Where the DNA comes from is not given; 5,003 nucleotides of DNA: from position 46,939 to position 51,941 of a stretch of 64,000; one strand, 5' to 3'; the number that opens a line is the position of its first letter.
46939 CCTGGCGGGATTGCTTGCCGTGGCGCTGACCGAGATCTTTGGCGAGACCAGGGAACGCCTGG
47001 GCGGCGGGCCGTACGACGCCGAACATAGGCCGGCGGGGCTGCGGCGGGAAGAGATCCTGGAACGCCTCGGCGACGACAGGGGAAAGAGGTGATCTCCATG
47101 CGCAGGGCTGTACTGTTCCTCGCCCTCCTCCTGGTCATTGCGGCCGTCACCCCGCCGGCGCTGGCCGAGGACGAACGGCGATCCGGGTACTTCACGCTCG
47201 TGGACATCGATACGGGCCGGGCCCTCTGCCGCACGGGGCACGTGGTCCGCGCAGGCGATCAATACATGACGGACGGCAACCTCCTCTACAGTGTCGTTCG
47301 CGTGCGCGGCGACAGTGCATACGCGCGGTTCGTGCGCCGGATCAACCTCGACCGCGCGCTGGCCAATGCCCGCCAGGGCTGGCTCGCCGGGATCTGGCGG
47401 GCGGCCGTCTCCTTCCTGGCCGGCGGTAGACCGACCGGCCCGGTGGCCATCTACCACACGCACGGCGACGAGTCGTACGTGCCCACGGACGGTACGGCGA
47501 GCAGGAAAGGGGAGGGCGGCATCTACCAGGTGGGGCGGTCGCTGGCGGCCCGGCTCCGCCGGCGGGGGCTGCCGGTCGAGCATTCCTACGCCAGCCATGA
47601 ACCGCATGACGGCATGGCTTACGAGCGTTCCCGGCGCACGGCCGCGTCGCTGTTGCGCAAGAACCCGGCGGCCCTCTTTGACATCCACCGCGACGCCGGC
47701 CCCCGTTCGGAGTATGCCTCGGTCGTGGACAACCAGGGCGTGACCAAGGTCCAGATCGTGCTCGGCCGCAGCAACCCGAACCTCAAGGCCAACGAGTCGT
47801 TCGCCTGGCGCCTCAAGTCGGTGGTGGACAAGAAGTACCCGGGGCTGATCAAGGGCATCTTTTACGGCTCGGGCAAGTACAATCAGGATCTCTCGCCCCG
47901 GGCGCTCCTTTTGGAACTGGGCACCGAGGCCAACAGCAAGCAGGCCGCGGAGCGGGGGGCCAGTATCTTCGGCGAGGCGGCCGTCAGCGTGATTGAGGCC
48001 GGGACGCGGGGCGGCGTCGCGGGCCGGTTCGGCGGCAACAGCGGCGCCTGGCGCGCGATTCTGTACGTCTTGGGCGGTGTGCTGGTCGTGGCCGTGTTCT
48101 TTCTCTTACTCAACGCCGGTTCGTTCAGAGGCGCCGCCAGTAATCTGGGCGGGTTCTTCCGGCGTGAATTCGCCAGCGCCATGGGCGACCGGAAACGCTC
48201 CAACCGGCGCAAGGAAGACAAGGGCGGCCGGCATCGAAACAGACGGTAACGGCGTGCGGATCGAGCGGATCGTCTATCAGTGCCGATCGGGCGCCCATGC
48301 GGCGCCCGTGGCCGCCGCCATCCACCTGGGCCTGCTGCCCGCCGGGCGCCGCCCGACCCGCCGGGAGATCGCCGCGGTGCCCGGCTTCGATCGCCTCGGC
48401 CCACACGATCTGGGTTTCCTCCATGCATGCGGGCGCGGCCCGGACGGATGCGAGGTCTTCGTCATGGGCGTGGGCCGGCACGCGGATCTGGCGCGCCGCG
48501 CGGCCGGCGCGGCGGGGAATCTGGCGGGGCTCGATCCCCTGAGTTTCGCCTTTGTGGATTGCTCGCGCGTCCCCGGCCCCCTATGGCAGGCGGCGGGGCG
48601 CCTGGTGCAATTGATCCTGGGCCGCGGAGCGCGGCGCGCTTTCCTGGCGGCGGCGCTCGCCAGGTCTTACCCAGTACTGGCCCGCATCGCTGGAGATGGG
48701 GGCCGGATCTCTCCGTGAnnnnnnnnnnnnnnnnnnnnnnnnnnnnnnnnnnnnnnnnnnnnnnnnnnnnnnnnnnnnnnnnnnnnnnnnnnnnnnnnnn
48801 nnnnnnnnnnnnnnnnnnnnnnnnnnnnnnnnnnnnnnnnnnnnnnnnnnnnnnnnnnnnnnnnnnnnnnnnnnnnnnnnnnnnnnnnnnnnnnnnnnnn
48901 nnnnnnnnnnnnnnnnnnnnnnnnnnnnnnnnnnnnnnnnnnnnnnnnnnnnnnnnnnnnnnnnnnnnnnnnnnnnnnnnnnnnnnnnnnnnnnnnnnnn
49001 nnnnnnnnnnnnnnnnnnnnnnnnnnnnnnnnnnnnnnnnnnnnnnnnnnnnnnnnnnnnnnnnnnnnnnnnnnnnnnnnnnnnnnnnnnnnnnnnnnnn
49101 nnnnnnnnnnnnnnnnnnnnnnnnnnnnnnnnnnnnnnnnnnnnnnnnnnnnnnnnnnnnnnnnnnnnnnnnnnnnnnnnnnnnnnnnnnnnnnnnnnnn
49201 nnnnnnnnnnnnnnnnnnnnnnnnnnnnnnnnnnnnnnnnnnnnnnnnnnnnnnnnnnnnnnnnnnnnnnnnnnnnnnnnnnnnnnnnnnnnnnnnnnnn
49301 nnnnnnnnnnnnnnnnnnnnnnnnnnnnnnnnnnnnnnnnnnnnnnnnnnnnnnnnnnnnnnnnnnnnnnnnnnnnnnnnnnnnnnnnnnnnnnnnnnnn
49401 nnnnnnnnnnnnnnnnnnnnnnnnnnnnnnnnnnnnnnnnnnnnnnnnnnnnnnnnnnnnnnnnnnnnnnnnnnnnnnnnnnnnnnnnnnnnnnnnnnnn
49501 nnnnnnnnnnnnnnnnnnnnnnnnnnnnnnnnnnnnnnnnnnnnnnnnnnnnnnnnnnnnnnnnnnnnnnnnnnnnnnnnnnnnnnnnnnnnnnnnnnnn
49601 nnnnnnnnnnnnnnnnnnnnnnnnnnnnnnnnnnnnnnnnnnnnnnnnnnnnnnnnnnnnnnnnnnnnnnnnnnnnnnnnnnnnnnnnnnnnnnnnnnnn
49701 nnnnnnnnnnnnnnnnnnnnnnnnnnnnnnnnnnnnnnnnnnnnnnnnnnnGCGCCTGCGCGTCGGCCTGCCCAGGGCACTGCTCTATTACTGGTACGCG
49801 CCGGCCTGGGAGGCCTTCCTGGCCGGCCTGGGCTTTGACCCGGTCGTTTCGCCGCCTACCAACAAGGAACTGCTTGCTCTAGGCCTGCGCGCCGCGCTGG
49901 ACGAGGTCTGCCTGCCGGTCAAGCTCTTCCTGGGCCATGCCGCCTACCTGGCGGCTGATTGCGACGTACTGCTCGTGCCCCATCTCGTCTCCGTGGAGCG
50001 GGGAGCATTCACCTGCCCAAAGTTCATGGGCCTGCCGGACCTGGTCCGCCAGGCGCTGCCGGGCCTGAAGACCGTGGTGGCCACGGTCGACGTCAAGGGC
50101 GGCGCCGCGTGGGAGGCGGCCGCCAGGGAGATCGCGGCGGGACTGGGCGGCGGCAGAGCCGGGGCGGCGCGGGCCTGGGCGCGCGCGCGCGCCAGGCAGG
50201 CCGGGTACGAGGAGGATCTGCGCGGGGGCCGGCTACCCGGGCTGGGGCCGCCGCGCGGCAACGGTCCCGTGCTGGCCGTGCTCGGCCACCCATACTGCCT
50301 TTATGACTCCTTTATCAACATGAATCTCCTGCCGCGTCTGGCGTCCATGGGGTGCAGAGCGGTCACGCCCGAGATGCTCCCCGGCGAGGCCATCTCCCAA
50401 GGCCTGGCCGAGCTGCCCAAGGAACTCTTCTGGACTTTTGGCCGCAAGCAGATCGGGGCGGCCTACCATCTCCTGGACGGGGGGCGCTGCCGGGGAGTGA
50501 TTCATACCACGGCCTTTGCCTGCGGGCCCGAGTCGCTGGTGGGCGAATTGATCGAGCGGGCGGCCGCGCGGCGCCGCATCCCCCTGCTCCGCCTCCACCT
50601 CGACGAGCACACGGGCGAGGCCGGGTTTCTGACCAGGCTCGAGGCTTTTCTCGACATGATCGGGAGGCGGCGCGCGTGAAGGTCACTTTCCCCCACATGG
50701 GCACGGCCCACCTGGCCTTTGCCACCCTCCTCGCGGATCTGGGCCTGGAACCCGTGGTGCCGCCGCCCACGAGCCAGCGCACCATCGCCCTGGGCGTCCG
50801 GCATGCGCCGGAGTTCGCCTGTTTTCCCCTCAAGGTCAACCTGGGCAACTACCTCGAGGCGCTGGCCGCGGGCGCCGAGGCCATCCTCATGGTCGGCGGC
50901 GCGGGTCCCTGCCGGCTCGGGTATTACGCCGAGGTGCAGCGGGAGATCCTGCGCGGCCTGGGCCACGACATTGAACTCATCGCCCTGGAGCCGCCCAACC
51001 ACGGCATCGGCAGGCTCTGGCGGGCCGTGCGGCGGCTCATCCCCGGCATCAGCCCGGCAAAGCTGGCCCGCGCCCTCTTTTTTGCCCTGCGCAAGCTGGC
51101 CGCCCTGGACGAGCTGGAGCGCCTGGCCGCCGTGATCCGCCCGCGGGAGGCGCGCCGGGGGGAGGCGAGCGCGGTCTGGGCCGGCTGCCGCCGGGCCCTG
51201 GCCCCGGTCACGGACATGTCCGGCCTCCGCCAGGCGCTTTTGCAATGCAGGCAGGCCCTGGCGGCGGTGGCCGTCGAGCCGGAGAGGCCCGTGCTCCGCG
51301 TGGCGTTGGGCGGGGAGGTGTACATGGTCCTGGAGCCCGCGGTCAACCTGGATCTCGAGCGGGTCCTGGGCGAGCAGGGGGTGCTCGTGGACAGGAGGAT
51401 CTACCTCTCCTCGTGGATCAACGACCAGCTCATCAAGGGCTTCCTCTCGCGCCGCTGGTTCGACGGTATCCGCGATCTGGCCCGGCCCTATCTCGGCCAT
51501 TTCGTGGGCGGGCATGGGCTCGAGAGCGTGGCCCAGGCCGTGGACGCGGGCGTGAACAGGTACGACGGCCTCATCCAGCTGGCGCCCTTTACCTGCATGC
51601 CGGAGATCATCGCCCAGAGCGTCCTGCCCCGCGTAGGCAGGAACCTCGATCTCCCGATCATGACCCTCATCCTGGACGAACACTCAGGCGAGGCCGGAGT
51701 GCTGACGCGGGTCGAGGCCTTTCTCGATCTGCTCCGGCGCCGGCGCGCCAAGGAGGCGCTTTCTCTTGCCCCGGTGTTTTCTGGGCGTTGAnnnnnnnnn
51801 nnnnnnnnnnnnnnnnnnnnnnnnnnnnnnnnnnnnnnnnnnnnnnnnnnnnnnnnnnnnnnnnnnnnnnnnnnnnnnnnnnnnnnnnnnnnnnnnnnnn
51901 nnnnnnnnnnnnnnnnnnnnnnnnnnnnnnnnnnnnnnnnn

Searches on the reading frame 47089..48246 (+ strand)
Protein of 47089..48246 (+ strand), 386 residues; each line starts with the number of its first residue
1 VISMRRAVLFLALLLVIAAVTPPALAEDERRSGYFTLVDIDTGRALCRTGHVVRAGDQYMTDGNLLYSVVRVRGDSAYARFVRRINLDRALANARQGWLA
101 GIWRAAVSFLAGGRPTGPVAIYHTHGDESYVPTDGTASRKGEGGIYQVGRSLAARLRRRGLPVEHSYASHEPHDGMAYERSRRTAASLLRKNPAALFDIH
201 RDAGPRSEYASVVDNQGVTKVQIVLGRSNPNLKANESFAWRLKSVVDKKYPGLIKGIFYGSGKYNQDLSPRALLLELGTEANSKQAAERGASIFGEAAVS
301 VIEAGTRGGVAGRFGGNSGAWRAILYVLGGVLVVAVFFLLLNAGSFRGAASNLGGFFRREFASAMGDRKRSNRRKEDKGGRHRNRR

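Call 67: find_homologous_proteins(query=window:47089-48246:+, max_evalue=1e-40)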
Query window:47089-48246:+ (386 aa): 901 proteins with E <= 1e-40 among 8000 candidates; the best 120 are listed.
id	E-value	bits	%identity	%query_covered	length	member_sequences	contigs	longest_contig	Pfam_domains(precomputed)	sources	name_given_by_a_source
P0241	1.3e-248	842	100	99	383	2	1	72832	PF07454.19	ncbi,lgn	ncbi:MAG: stage II sporulation protein P [Patescibacteria group bacterium]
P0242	3.3e-149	515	65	91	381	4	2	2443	PF07454.19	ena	-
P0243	2.6e-144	499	63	98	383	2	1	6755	PF07454.19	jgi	-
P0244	3.9e-141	488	61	100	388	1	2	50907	PF07454.19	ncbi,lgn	ncbi:MAG: stage II sporulation protein P [Bacteroidota bacterium]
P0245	3.6e-137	475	60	95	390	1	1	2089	PF07454.19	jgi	jgi:stage II sporulation protein P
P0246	6.9e-137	474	59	95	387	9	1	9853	PF07454.19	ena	-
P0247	4.8e-136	472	59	99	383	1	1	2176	PF07454.19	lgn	-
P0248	6.1e-132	458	62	87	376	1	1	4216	PF07454.19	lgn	-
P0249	3.8e-126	439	57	95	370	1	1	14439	PF07454.19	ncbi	ncbi:MAG: stage II sporulation protein P [Bacillota bacterium]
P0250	4.0e-125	436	58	98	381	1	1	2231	PF07454.19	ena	-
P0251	4.3e-124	432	57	96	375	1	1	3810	PF07454.19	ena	-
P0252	1.2e-123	431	56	94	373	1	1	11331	PF07454.19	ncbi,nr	ncbi:MAG: stage II sporulation protein P [Firmicutes bacterium]|nr:stage II sporulation protein P [B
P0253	1.9e-123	430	57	94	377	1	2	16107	PF07454.19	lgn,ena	-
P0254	2.1e-120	420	56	89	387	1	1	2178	PF07454.19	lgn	-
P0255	1.1e-105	372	54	88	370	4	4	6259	PF07454.19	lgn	-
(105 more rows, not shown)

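Call 68: find_encoding_contigs(protein=P0241, flank=10000, max_places=4)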
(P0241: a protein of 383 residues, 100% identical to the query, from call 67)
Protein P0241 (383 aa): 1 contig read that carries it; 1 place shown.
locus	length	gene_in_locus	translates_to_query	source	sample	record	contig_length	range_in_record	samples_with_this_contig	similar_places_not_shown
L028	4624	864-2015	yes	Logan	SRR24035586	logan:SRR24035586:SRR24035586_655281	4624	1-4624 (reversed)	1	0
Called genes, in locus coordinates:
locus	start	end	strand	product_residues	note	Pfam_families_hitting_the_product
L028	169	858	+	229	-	PF07758:DUF1614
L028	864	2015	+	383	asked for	PF07454:SpoIIP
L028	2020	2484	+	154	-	PF11385:DUF3189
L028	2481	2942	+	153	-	PF11385:DUF3189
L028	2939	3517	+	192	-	PF14097:SpoVAE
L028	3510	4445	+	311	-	PF09989:DUF2229, PF06050:HGD-D (weak)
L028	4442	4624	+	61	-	?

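Call 69: find_encoding_contigs(protein=P0244, flank=10000, max_places=3)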
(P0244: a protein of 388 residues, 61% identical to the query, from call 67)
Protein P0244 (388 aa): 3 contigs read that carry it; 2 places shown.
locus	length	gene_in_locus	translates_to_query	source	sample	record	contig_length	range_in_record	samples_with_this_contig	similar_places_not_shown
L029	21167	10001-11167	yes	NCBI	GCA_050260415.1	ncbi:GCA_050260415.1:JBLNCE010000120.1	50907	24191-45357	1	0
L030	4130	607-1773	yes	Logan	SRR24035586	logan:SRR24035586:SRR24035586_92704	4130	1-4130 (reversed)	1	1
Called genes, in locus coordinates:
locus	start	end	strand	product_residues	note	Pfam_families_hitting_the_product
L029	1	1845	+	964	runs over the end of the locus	PF00005:ABC_tran (faint), PF02463:SMC_N (faint), PF03193:RsgA_GTPase (faint), PF13191:AAA_16 (faint), PF13304:AAA_21 (faint), PF13555:AAA_29 (faint), PF17760:UvrA_inter, PF17755:UvrA_DNA-bind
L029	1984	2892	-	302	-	PF00892:EamA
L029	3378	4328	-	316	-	PF00126:HTH_1, PF03466:LysR_substrate, PF12849:PBP_like_2 (weak)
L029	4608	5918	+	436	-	PF00709:Adenylsucc_synt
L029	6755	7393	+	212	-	PF19865:DUF6338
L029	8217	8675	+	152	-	-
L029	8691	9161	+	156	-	PF20587:DUF6789 (weak)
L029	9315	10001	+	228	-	PF07758:DUF1614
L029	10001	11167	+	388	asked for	PF07454:SpoIIP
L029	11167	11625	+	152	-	PF11385:DUF3189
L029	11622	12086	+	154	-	PF11385:DUF3189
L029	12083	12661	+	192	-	PF14097:SpoVAE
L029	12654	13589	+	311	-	PF09989:DUF2229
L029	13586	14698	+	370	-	PF09989:DUF2229 (weak)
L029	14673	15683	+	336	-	PF01869:BcrAD_BadFG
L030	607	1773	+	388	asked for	PF07454:SpoIIP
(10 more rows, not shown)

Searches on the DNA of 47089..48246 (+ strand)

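Call 73: search_rna_families(source=L029, start=18380, end=18720, threshold=evalue, max_evalue=10)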
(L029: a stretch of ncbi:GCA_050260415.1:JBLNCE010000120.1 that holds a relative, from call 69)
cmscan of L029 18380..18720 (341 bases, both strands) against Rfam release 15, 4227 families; matches with E-value up to 10: 1.
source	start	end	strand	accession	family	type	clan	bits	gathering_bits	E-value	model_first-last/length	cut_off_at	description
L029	18414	18487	-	RF01124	sR36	Gene; snRNA; snoRNA; CD-box;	-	10.9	55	2.4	1-55/55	no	Small nucleolar RNA sR36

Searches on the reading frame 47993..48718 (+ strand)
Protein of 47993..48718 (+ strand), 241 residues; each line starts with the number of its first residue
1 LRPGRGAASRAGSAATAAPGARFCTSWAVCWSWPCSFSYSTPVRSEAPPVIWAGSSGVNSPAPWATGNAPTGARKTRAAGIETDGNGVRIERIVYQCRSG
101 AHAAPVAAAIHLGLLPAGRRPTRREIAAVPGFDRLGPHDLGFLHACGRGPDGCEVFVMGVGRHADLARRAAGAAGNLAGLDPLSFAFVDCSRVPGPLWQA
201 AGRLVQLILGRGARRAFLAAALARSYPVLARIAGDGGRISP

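Call 59: search_protein_families(library=pfam, proteins=[window:47993-48718:+], max_evalue=0.001)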
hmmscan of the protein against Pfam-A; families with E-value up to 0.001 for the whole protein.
window:47993-48718:+ (241 aa): 1 family
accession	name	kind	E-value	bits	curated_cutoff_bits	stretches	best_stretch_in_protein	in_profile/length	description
PF11385.13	DUF3189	-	3.2e-21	76.1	23.2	1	93-231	2-140/147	Protein of unknown function (DUF3189)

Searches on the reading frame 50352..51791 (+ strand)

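Call 57: search_protein_families(library=pfam, proteins=[window:50352-51791:+], max_evalue=0.001)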
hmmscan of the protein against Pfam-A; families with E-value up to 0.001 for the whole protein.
window:50352-51791:+ (479 aa): 1 family
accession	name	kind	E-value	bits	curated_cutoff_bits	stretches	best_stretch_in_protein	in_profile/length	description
PF09989.15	DUF2229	-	2.2e-07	31.2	29.4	1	121-178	15-73/218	CoA enzyme activase uncharacterised domain (DUF2229)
